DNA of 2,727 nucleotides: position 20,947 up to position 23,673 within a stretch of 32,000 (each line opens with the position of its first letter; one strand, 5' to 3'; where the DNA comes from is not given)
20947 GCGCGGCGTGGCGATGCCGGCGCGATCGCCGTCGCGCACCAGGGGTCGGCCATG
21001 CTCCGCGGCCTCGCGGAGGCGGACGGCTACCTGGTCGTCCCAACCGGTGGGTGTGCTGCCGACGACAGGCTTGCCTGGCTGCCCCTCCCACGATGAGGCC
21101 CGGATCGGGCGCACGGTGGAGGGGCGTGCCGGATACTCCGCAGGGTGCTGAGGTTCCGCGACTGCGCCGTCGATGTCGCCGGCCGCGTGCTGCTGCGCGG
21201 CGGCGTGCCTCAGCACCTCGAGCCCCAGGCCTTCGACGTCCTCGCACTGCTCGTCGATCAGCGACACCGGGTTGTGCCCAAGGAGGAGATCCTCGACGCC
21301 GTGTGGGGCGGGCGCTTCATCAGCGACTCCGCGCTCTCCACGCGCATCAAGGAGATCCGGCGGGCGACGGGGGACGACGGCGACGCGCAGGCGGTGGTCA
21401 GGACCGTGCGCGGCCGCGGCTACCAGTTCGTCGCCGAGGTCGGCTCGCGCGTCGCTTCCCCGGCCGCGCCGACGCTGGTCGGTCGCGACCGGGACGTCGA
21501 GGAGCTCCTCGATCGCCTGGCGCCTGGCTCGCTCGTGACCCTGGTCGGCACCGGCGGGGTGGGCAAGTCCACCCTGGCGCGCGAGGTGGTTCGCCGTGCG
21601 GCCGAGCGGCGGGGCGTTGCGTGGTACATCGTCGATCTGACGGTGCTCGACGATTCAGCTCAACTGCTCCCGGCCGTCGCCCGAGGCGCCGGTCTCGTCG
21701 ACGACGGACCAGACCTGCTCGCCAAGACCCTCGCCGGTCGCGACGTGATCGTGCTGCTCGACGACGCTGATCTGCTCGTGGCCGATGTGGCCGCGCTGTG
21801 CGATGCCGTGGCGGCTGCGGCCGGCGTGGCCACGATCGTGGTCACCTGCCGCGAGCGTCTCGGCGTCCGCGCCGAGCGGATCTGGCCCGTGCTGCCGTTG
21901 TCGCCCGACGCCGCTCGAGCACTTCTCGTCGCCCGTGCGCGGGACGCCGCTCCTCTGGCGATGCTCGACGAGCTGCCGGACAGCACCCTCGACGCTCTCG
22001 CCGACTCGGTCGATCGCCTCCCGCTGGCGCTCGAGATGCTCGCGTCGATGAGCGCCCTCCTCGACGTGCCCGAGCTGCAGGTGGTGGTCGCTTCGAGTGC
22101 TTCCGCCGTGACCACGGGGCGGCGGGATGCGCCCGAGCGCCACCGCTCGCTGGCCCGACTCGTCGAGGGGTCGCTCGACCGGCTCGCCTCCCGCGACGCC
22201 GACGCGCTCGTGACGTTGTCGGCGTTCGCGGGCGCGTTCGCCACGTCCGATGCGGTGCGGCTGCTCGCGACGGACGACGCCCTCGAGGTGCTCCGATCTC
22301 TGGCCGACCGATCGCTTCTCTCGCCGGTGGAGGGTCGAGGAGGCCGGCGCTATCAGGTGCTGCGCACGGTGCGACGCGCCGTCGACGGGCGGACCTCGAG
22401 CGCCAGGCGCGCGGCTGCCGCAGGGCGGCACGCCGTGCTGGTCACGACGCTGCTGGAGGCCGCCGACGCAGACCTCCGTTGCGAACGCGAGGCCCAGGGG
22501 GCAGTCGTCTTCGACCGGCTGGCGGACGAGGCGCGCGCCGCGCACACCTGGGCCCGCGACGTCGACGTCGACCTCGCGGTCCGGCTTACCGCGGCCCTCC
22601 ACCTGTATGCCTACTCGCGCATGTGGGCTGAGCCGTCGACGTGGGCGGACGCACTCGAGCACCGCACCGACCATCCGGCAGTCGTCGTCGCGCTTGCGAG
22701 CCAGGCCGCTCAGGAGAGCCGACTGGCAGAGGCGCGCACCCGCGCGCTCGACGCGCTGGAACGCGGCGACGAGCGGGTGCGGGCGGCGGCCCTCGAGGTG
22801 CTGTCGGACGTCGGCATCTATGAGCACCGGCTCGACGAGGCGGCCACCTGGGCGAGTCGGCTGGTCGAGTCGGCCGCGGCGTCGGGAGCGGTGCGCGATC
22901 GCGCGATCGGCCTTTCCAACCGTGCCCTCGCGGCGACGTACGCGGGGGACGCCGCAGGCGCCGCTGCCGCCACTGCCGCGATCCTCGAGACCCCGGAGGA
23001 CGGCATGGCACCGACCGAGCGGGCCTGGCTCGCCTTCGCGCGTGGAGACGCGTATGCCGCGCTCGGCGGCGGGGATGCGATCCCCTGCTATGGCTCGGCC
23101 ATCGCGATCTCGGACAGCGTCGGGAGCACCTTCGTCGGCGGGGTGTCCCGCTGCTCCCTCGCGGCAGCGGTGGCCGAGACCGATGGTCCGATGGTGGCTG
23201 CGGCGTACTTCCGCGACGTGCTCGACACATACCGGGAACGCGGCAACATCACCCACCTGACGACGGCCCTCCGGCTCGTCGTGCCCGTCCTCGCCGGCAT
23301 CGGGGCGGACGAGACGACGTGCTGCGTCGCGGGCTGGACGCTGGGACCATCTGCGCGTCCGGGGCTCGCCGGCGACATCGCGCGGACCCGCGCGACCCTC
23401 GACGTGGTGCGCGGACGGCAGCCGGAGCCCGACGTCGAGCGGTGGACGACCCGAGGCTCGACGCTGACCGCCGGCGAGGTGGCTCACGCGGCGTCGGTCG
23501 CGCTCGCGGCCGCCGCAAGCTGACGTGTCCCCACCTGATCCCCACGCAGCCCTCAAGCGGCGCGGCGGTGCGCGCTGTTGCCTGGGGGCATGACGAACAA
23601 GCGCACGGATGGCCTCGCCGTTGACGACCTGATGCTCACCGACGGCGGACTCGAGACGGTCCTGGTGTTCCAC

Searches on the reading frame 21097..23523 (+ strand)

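Call 47: search_protein_families(library=pfam, proteins=[window:21097-23523:+], max_evalue=0.01)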
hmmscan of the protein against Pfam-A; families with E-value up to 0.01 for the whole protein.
window:21097-23523:+ (808 aa): 12 families
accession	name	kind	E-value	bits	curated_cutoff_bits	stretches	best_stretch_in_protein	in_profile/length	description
PF00486.34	Trans_reg_C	-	3e-16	59.7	26.2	1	40-111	5-77/77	Transcriptional regulatory protein, C terminal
PF13401.12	AAA_22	-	1.4e-06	29.1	27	1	145-249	6-121/130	AAA domain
PF25199.1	nSTAND_NTPase5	-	3.9e-06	27.2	34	1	136-254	27-135/145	Novel STAND NTPase 5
PF00931.28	NB-ARC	-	1.4e-05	24.9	23.5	1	132-223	3-108/248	NB-ARC domain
PF13191.12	AAA_16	-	4.3e-05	24.5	32.6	1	127-264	2-104/167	AAA ATPase domain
PF20703.3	nSTAND1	-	6.7e-05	23.1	27.1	1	127-253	16-161/379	Novel STAND NTPase 1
PF13481.12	AAA_25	-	0.0003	20.9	27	1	130-249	18-149/195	AAA domain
PF13238.12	AAA_18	-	0.0046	17.8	29.4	0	147-168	1-22/128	AAA domain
PF03193.22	RsgA_GTPase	-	0.0046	17.2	30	0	131-167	94-129/174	RsgA GTPase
PF00004.35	AAA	-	0.005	17.7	21.2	0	148-230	2-72/131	ATPase family associated with various cellular activities (AAA)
PF25201.1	nSTAND6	-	0.0072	16.8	27.7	0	127-169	1-43/148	Novel STAND NTPase 6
PF20720.3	nSTAND3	-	0.0089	16.2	27.2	0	134-186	7-56/155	Novel STAND NTPase 3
